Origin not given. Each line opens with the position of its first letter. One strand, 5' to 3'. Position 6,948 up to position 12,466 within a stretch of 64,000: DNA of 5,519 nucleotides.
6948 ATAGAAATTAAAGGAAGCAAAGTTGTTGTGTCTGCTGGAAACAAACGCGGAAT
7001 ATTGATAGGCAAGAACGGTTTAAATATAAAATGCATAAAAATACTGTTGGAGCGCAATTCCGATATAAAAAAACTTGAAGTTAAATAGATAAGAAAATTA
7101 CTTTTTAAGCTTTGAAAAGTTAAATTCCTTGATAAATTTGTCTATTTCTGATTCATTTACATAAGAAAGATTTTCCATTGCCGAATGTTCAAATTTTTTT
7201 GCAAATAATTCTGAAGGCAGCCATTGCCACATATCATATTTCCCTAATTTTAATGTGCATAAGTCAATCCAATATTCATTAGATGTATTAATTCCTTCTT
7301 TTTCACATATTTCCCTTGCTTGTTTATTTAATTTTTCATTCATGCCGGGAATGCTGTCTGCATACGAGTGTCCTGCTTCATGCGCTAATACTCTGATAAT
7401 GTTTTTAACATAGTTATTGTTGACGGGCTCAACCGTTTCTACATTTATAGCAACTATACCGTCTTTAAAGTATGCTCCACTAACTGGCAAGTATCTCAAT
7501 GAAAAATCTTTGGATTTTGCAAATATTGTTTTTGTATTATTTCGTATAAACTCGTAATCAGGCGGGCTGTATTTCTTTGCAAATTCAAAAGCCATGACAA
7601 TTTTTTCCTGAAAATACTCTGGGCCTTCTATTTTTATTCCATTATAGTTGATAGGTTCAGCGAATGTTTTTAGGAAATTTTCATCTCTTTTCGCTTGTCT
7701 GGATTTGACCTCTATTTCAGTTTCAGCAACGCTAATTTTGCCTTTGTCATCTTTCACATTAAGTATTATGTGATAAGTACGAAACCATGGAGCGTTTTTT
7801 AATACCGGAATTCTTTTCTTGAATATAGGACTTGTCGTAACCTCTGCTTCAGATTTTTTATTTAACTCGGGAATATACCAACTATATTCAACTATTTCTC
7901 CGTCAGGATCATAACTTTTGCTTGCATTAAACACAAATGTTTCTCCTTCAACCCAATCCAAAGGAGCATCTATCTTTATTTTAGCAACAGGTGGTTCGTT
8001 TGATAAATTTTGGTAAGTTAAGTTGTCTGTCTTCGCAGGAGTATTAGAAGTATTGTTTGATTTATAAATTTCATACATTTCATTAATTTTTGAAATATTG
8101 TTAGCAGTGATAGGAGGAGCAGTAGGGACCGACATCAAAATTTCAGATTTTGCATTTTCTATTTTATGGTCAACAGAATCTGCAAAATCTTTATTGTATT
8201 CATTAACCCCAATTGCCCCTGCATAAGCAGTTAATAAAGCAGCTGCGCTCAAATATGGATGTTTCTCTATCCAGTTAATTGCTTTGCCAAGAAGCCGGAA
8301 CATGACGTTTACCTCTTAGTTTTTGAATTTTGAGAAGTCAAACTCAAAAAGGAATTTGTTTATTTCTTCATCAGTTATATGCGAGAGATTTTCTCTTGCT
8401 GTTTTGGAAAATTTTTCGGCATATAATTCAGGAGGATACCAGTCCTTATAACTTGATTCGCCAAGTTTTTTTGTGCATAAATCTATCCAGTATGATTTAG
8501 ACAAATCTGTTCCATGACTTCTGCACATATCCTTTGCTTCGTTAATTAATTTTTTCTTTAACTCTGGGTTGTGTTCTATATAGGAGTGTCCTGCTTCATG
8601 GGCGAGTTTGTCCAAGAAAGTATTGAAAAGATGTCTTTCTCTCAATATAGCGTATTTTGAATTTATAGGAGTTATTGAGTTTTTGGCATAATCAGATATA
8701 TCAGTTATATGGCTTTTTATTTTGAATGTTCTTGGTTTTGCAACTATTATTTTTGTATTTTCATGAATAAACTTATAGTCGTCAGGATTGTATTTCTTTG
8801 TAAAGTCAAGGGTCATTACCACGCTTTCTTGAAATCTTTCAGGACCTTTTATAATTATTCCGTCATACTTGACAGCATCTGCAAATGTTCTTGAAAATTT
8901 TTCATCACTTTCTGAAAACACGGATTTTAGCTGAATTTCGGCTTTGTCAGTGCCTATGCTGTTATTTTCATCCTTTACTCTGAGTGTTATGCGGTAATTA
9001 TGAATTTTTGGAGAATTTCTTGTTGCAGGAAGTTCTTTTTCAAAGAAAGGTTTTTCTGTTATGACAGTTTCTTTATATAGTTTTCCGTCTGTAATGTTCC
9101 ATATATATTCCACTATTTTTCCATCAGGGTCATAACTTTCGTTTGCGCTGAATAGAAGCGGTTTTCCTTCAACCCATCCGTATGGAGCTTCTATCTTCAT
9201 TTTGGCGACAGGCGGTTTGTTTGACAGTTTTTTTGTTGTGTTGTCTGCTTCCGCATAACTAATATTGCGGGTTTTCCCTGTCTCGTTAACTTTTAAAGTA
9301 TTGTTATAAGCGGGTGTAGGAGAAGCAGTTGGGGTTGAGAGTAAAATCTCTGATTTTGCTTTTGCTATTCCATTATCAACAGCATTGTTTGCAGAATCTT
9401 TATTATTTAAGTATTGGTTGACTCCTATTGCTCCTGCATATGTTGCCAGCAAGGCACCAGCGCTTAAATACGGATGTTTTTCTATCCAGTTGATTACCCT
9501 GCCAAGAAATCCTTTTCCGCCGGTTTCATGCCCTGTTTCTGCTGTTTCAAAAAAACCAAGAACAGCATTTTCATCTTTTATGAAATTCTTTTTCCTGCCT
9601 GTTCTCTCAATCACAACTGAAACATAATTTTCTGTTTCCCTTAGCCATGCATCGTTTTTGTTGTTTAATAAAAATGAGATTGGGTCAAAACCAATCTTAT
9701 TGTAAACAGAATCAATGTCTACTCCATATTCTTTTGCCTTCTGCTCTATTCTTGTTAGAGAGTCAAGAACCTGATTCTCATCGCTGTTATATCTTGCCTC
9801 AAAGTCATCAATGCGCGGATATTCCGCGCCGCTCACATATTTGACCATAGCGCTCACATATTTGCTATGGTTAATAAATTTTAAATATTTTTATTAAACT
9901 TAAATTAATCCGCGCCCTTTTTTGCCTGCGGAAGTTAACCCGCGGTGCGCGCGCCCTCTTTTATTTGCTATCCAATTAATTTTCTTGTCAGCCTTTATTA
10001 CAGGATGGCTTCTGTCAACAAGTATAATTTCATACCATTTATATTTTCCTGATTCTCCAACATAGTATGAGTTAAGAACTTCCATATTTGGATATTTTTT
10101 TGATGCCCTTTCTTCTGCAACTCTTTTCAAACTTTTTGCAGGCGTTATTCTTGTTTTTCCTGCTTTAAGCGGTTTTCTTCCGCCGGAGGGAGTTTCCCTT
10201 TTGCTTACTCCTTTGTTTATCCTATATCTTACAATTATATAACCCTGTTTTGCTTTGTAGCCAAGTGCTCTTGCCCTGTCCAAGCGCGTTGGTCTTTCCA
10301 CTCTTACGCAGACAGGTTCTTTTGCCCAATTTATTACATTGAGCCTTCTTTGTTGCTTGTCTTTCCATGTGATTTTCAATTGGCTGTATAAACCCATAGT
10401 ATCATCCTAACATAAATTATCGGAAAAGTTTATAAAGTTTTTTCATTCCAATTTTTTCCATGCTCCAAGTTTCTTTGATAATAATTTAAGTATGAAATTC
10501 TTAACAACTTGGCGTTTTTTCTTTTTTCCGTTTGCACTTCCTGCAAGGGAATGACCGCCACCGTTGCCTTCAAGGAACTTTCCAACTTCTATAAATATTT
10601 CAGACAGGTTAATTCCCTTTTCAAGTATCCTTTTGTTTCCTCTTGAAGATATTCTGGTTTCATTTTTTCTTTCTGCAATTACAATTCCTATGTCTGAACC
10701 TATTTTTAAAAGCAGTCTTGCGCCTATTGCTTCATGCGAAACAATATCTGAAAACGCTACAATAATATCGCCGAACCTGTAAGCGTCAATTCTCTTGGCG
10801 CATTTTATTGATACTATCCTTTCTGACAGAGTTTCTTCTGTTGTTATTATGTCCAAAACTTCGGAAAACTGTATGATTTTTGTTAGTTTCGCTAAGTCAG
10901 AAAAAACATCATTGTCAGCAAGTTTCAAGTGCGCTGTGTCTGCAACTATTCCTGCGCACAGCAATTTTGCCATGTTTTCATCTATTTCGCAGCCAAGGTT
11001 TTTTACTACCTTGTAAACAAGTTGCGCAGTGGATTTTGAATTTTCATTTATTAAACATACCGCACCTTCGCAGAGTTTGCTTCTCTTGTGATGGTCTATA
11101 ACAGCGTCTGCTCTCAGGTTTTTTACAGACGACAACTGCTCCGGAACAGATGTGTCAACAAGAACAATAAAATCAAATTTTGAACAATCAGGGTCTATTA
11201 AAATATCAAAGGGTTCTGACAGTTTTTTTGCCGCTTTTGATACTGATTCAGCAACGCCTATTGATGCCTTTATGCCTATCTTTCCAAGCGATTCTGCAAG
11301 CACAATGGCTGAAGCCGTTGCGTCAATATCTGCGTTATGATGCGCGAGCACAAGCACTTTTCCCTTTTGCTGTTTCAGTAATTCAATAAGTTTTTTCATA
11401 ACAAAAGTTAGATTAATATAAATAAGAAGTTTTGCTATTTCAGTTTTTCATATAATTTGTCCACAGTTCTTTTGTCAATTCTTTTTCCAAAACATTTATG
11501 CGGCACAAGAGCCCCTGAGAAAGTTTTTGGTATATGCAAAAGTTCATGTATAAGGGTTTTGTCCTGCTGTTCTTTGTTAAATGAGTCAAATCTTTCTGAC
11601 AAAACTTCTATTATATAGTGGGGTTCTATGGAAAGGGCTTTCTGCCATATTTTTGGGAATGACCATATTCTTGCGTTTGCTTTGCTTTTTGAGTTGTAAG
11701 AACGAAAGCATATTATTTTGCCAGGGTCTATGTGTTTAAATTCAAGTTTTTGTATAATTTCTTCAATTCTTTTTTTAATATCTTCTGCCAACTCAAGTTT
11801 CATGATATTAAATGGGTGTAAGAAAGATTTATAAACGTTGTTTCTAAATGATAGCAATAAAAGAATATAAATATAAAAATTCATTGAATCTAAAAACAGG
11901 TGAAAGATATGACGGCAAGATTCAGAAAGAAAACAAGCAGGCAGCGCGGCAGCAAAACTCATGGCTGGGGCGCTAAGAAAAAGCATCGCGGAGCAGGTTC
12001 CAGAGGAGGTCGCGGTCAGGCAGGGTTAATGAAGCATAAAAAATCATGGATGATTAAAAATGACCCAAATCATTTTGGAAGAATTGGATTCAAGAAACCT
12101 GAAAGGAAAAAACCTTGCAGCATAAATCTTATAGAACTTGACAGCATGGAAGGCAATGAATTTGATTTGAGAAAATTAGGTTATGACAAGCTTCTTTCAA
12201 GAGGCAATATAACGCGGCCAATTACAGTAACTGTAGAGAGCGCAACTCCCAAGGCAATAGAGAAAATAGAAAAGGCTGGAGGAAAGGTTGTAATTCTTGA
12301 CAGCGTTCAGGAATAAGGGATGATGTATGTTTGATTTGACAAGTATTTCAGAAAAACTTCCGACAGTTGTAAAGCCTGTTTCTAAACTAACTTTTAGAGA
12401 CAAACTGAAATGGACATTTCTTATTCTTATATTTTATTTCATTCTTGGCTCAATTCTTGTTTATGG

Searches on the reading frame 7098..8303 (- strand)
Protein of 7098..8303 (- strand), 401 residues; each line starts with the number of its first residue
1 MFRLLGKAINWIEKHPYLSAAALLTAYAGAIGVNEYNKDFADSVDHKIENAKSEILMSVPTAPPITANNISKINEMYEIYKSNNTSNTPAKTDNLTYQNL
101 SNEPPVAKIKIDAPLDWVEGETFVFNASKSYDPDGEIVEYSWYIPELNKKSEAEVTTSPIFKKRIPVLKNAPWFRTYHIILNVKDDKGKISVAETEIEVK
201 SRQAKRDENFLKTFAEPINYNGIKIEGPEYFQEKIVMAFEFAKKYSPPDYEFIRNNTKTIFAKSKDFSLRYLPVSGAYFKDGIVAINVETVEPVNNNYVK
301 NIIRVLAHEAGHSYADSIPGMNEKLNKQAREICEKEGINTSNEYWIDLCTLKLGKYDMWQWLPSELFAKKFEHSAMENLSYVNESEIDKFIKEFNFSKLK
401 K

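Call 68: search_protein_families(library=pfam, proteins=[window:7098-8303:-], max_evalue=0.001)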
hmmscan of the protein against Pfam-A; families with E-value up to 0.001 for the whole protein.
window:7098-8303:- (401 aa): 3 families
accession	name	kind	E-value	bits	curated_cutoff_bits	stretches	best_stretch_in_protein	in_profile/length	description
PF21027.3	Sde0182_C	-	1.8e-07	32.1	27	1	122-187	1-69/83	Cellulose-binding protein Sde0182, C-terminal domain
PF18911.6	PKD_4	-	1.9e-06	28.3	27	1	102-143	1-40/85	PKD domain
PF02010.21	REJ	-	0.00017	20.8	25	0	85-148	63-132/452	REJ domain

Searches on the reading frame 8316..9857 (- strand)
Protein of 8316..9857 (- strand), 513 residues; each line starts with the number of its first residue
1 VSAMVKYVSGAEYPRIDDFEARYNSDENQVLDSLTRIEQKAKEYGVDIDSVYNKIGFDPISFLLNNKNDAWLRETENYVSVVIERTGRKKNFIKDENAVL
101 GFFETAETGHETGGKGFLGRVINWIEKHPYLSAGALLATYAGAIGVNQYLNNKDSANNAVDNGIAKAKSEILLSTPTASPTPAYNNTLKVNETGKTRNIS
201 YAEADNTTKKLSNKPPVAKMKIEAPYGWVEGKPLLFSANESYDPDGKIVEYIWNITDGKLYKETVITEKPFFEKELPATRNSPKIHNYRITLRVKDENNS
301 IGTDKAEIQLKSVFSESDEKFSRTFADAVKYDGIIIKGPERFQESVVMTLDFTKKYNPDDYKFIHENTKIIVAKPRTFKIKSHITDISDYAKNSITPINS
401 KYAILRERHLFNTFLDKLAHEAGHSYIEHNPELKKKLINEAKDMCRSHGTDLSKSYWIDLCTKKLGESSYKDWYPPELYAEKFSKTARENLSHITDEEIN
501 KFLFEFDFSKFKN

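Call 68: search_protein_families(library=pfam, proteins=[window:8316-9857:-], max_evalue=0.001)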
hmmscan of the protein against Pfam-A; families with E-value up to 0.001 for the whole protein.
window:8316-9857:- (513 aa): 2 families
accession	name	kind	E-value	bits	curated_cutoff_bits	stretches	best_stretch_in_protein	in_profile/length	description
PF18911.6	PKD_4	-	2.5e-07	31.1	27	1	213-307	1-82/85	PKD domain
PF00801.26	PKD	-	0.00025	21.4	23.5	1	229-300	12-71/80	PKD domain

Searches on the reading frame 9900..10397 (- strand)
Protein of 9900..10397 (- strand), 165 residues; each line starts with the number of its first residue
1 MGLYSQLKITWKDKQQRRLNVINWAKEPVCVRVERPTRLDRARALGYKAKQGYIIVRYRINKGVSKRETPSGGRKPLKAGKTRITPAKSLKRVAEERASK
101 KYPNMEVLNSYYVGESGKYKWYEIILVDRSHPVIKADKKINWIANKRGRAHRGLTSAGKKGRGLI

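Call 68: search_protein_families(library=pfam, proteins=[window:9900-10397:-], max_evalue=0.001)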
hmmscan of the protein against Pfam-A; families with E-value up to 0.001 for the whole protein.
window:9900-10397:- (165 aa): 1 family
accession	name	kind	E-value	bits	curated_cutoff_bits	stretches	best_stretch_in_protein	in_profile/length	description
PF00827.22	Ribosomal_L15e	-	2.3e-63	213.8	27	1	3-164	2-173/191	Ribosomal L15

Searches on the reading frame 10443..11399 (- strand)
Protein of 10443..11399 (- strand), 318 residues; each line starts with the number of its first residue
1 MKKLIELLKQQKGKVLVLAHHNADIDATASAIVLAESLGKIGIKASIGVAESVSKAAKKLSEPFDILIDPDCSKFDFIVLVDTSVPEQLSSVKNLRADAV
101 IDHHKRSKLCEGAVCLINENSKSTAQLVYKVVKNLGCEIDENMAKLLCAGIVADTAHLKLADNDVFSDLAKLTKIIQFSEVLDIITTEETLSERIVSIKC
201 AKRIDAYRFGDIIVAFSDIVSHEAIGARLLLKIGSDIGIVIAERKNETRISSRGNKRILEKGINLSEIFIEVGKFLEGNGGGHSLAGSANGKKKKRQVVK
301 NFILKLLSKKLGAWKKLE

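Call 68: search_protein_families(library=pfam, proteins=[window:10443-11399:-], max_evalue=0.001)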
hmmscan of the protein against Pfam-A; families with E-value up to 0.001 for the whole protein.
window:10443-11399:- (318 aa): 2 families
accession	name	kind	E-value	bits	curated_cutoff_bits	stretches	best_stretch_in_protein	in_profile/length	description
PF01368.27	DHH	-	1.5e-17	64.4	28.1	1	14-151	1-125/125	DHH family, N-terminal domain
PF02272.25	DHHA1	-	6.4e-07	30.2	25.9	1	218-306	11-99/102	DHHA1 domain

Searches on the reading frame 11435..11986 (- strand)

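Call 68: search_protein_families(library=pfam, proteins=[window:11435-11986:-], max_evalue=0.001)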
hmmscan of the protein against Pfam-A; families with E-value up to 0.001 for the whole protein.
window:11435-11986:- (183 aa): 1 family
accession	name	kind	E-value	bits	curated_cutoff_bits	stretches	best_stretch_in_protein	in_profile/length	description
PF18894.6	PhageMetallopep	-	1.4e-23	83.9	23.7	1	63-164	2-111/134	Putative phage metallopeptidase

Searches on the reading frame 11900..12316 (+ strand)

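Call 68: search_protein_families(library=pfam, proteins=[window:11900-12316:+], max_evalue=0.001)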
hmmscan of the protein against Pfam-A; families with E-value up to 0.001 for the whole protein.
window:11900-12316:+ (138 aa): 1 family
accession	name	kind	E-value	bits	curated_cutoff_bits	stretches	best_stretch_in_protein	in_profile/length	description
PF00828.25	Ribosomal_L27A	-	3.2e-14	53.5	21.5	1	76-131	3-72/72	Ribosomal proteins 50S-L15, 50S-L18e, 60S-L27A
